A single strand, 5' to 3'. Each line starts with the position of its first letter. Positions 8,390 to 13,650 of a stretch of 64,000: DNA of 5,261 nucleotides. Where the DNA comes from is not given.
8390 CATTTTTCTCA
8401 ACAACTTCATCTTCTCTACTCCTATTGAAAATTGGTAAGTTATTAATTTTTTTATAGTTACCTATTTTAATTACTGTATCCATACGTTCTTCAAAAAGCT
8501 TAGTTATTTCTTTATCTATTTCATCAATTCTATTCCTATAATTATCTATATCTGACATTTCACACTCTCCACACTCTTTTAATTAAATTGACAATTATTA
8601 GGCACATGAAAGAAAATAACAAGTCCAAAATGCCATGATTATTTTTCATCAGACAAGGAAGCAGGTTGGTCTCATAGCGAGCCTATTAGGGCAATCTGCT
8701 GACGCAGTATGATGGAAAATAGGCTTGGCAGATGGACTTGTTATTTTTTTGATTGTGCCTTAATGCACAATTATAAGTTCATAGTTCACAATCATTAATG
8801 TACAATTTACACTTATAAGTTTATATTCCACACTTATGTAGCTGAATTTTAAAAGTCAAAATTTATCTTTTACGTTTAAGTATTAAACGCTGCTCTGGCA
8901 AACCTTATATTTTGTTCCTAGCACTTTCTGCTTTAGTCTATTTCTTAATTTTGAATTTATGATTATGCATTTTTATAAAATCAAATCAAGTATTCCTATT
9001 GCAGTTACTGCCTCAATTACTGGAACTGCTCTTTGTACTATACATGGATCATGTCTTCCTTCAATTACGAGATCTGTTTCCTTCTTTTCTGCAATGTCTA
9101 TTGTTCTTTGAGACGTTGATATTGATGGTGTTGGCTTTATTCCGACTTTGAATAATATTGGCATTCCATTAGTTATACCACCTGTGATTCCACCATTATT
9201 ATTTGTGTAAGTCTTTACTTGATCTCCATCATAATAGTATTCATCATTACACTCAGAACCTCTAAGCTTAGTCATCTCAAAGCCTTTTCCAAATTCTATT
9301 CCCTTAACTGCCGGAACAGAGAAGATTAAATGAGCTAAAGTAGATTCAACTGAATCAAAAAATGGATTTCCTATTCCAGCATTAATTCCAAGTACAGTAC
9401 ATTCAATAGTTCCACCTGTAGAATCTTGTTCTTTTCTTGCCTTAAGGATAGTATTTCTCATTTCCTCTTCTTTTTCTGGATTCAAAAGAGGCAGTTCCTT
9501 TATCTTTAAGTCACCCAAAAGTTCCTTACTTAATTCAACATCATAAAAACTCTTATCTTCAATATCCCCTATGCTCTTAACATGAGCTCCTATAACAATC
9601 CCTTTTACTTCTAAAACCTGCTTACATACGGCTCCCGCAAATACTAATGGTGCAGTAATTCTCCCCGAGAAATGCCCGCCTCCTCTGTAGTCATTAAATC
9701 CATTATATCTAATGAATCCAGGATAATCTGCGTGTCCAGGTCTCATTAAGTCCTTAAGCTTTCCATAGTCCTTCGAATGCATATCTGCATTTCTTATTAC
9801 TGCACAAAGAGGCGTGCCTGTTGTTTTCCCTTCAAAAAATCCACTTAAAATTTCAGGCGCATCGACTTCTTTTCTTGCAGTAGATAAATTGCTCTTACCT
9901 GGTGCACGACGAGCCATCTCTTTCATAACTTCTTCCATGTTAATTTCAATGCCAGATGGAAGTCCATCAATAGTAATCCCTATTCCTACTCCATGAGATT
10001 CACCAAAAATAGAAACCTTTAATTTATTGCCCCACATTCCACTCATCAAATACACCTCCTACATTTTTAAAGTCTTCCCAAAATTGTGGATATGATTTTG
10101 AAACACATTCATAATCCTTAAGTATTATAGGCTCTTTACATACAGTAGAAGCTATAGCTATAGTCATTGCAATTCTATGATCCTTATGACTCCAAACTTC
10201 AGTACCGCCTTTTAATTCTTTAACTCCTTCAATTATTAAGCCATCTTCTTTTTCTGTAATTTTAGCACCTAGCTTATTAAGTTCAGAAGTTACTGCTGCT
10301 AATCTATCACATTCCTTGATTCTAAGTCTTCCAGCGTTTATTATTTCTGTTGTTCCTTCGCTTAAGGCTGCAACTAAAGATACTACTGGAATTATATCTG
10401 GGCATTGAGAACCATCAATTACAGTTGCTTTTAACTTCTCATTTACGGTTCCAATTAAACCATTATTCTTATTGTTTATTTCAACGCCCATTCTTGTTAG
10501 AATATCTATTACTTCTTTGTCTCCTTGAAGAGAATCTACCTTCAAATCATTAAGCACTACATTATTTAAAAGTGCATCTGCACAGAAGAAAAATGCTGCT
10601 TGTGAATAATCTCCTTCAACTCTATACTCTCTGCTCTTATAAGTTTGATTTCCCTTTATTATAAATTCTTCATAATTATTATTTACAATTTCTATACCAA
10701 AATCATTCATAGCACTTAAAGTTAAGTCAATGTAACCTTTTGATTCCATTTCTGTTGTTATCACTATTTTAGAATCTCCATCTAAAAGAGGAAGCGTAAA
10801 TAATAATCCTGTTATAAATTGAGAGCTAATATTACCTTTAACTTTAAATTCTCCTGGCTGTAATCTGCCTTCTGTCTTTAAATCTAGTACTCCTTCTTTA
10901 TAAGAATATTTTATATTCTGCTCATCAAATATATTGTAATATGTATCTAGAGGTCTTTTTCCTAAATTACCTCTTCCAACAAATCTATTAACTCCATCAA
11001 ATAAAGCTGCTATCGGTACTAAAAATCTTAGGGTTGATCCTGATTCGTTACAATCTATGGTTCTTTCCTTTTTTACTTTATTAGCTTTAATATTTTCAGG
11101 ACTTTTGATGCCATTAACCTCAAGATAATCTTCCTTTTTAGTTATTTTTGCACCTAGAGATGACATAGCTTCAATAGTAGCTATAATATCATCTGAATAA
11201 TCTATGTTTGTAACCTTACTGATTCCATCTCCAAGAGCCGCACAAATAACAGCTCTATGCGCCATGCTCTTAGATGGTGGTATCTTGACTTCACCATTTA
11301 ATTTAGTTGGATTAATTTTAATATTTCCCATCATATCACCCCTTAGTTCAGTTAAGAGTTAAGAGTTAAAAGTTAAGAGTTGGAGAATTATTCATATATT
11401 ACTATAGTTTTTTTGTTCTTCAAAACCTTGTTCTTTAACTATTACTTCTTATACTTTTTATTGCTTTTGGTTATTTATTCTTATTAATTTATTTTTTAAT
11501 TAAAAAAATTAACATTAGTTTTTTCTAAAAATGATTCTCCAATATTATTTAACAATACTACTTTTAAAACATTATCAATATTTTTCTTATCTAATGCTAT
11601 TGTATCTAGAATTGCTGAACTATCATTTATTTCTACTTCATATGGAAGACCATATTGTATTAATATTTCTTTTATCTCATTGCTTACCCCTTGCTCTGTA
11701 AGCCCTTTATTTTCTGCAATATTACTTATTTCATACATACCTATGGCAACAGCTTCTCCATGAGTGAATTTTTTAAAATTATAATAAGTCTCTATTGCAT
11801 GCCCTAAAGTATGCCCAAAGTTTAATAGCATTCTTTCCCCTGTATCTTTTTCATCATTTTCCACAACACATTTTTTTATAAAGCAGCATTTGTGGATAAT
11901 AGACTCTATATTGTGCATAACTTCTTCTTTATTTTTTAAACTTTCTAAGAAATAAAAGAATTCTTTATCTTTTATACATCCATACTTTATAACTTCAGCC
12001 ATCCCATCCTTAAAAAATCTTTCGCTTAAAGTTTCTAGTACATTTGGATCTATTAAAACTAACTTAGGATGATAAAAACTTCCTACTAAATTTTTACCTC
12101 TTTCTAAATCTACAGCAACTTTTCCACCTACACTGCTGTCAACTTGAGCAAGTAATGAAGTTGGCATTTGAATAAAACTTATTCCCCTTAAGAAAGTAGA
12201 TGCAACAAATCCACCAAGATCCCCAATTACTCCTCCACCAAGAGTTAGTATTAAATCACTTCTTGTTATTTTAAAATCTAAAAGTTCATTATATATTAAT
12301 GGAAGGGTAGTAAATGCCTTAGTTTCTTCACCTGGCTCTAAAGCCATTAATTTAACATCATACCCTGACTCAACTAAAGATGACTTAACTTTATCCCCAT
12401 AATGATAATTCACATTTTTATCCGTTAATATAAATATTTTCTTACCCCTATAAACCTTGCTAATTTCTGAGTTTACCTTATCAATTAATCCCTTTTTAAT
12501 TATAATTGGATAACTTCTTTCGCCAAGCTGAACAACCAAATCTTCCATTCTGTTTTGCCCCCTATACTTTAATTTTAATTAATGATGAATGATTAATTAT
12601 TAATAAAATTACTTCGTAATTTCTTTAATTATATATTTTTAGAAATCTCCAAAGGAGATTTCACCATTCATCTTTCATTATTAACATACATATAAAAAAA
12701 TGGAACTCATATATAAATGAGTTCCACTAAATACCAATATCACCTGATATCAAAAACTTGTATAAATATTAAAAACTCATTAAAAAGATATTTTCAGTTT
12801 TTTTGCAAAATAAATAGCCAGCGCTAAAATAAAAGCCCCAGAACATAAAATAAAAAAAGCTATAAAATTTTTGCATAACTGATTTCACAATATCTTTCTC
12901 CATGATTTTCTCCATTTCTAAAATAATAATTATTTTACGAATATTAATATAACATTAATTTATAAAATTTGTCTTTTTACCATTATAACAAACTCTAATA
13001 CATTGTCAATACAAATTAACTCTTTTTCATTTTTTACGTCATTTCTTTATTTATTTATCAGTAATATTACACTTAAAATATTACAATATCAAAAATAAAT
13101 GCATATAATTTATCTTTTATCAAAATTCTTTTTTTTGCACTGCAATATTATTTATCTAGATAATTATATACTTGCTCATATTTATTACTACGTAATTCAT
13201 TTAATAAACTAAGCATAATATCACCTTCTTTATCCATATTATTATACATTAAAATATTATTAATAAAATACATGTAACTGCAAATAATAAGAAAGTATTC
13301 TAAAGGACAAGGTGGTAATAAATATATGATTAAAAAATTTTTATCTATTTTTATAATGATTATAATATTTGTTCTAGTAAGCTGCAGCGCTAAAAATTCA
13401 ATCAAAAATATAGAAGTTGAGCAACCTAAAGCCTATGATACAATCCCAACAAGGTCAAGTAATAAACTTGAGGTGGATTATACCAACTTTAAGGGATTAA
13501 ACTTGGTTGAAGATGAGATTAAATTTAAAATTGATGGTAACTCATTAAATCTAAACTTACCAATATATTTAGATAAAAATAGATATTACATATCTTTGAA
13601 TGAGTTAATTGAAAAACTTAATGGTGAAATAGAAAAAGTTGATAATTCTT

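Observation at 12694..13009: Aromatic-rich leader ORF plus terminator upstream of the aro operon: possible ribosome-mediated attenuation in a Firmicute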

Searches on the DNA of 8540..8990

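Call 70: search_rna_families(source=window, start=8540, end=8990, threshold=evalue, max_evalue=10)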
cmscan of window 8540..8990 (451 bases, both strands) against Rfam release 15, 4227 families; matches with E-value up to 10: 5.
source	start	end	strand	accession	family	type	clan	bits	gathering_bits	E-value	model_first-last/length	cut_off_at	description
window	8861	8888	+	RF01349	CRISPR-DR40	Gene; CRISPR;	-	18.2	42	6.4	1-30/30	no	CRISPR RNA direct repeat element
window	8748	8776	-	RF03755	mir-4005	Gene; miRNA;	-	15.4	80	2.7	14-42/54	no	mir-4005 microRNA precursor family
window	8636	8651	-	RF04336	Plastid-petD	Intron;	-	13.7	65.5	5.7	18-33/47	no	Plastid-petD group II-D5 intron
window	8841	8954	-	RF02546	LSU_trypano_mito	Gene; rRNA;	CL00112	12.5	60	2.4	84-561/561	no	Trypanosomatid mitochondrial large subunit ribosomal RNA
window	8705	8730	+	RF01281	snoR35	Gene; snRNA; snoRNA; CD-box;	CL00053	12.1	40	5.6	1-81/81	no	Small nucleolar RNA snoR35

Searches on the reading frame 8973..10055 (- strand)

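Call 14: search_protein_families(library=pfam, proteins=[window:8973-10055:-])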
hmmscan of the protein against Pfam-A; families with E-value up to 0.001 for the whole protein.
window:8973-10055:- (360 aa): 1 family
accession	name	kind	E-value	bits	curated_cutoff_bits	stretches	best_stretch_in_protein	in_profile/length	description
PF01264.26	Chorismate_synt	-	9.2e-130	432.6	27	1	12-360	1-327/327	Chorismate synthase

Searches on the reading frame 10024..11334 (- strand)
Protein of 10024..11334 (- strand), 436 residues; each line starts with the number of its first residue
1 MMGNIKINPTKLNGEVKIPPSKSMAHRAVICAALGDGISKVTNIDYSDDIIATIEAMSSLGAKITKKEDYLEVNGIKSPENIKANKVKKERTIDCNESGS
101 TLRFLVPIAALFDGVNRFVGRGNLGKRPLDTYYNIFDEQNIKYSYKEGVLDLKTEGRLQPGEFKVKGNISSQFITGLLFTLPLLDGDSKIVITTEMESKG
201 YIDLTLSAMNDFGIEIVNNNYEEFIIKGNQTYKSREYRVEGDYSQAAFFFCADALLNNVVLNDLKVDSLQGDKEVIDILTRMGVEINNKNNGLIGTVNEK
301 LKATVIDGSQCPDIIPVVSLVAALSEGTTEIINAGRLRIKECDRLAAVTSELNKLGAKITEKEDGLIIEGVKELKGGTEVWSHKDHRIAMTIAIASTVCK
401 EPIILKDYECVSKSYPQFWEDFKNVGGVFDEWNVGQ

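Call 14: search_protein_families(library=pfam, proteins=[window:10024-11334:-])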
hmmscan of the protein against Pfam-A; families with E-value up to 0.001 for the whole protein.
window:10024-11334:- (436 aa): 1 family
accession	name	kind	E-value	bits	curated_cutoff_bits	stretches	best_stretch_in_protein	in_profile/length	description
PF00275.25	EPSP_synthase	-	2.5e-100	336.6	22.8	1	9-421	4-416/417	EPSP synthase (3-phosphoshikimate 1-carboxyvinyltransferase)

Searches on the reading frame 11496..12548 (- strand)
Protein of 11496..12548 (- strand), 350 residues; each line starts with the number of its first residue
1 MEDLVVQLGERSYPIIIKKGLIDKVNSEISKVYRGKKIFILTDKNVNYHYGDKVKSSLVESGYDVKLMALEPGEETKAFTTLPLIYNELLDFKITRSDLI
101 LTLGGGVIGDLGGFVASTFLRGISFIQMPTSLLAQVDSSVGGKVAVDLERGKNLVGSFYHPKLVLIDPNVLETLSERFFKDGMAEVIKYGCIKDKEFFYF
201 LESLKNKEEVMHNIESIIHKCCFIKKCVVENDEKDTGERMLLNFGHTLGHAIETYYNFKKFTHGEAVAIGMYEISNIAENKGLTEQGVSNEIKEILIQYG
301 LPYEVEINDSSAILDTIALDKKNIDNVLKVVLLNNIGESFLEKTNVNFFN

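Call 9: find_related_loci(query=window:11496-12548:-, collection=genome_contigs, flank=4000)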
Query window:11496-12548:- (350 aa) in genome_contigs; peptide patterns used: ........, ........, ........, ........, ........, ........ (x = any residue, [..] = any of these).
153 stretches matched a pattern; 90 encode a relative of the query (tblastn E <= 1e-3); the best 80 are kept; 79 distinct loci.
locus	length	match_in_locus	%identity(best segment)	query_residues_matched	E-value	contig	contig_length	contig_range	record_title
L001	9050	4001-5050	89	1-350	0e+0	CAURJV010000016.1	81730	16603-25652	MAG TPA_asm: uncultured Clostridium sp. isolate ERR9968982_bin.17_MetaWRAP_v1.3_MAG genome assembly, contig: ERZ21616089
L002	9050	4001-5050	89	1-350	0e+0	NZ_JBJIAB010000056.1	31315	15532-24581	Candidatus Clostridium helianthi isolate WILCCON 0112 NODE_56_length_31315_cov_129.227511, whole genome shotgun sequence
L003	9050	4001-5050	89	1-350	0e+0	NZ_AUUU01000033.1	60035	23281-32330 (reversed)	Clostridium sp. LS contig_34, whole genome shotgun sequence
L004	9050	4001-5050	89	1-350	0e+0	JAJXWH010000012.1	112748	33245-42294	MAG: Bacillota bacterium isolate BP5.bin74 NODE_193_length_112748_cov_4.426146, whole genome shotgun sequence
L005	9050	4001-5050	89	1-350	0e+0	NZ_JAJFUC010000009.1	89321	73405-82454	MAG: Clostridium sp. isolate bin.369 k141_307535, whole genome shotgun sequence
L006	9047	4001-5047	87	1-349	0e+0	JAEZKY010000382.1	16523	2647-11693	MAG: Bacillota bacterium isolate OH_CDB_53 k127_601081, whole genome shotgun sequence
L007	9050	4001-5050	85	1-350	0e+0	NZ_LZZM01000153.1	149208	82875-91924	Clostridium puniceum strain DSM 2619 CLPUN_contig000153, whole genome shotgun sequence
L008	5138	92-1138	87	1-349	0e+0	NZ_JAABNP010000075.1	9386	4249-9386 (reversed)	Clostridium sp. C2-6-12 NODE_75_length_9386_cov_283.184332, whole genome shotgun sequence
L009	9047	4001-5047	81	1-349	0e+0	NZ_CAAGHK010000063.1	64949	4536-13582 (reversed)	MAG: uncultured Clostridium sp. isolate HGM11640, whole genome shotgun sequence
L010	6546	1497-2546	88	1-350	0e+0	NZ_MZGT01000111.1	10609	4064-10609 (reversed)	Clostridium chromiireducens strain DSM 23318 CLCHR_contig000111, whole genome shotgun sequence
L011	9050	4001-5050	82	1-350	0e+0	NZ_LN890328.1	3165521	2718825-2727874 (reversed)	Clostridium neonatale strain LCDC no.99-A-005, whole genome shotgun sequence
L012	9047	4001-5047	80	1-349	0e+0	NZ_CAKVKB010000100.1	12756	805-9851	MAG: uncultured Clostridium sp. isolate REFINED_METABAT215_TOP10_CONTIGS_1500_ASSEMBLY_K77_MERGED__Hadza_MoBio_hadza-E-H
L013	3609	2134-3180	81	1-349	0e+0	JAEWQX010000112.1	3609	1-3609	MAG: Bacillota bacterium isolate OH_SBrB_34 k127_1048554, whole genome shotgun sequence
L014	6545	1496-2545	85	1-350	0e+0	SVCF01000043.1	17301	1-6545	MAG: Clostridium butyricum isolate SIG247 NODE_851_length_17301_cov_716.992627, whole genome shotgun sequence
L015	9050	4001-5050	79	1-350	0e+0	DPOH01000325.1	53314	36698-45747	MAG TPA_asm: Clostridium sp. isolate UBA10317 contig_4320, whole genome shotgun sequence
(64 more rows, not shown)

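Call 14: search_protein_families(library=pfam, proteins=[window:11496-12548:-])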
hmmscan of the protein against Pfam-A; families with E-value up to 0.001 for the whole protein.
window:11496-12548:- (350 aa): 4 families
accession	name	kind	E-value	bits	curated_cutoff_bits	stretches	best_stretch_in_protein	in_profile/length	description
PF01761.26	DHQ_synthase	-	1.3e-44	151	24.2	1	69-180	3-114/115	3-dehydroquinate synthase N-terminal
PF24621.2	DHQS_C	-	8e-44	149.5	27.6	1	182-323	1-144/144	3-dehydroquinate synthase C-terminal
PF13685.12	Fe-ADH_2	-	1.8e-10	41.5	28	1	17-171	2-145/149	Iron-containing alcohol dehydrogenase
PF00465.25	Fe-ADH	-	0.0001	22.4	31.3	1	15-120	4-104/168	Iron-containing alcohol dehydrogenase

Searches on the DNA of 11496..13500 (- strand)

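Call 4: search_rna_families(source=window, start=12300, end=13500, threshold=evalue, max_evalue=10)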
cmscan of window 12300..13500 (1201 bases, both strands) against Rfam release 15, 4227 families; matches with E-value up to 10: 0.
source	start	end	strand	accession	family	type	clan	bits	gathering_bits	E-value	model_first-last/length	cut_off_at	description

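Call 42: search_rna_families(sources=[L030, L043, L046, L047, L051, L053, L054, L055, L056, L058, L064, L065, L073, L074, L078], threshold=gathering)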
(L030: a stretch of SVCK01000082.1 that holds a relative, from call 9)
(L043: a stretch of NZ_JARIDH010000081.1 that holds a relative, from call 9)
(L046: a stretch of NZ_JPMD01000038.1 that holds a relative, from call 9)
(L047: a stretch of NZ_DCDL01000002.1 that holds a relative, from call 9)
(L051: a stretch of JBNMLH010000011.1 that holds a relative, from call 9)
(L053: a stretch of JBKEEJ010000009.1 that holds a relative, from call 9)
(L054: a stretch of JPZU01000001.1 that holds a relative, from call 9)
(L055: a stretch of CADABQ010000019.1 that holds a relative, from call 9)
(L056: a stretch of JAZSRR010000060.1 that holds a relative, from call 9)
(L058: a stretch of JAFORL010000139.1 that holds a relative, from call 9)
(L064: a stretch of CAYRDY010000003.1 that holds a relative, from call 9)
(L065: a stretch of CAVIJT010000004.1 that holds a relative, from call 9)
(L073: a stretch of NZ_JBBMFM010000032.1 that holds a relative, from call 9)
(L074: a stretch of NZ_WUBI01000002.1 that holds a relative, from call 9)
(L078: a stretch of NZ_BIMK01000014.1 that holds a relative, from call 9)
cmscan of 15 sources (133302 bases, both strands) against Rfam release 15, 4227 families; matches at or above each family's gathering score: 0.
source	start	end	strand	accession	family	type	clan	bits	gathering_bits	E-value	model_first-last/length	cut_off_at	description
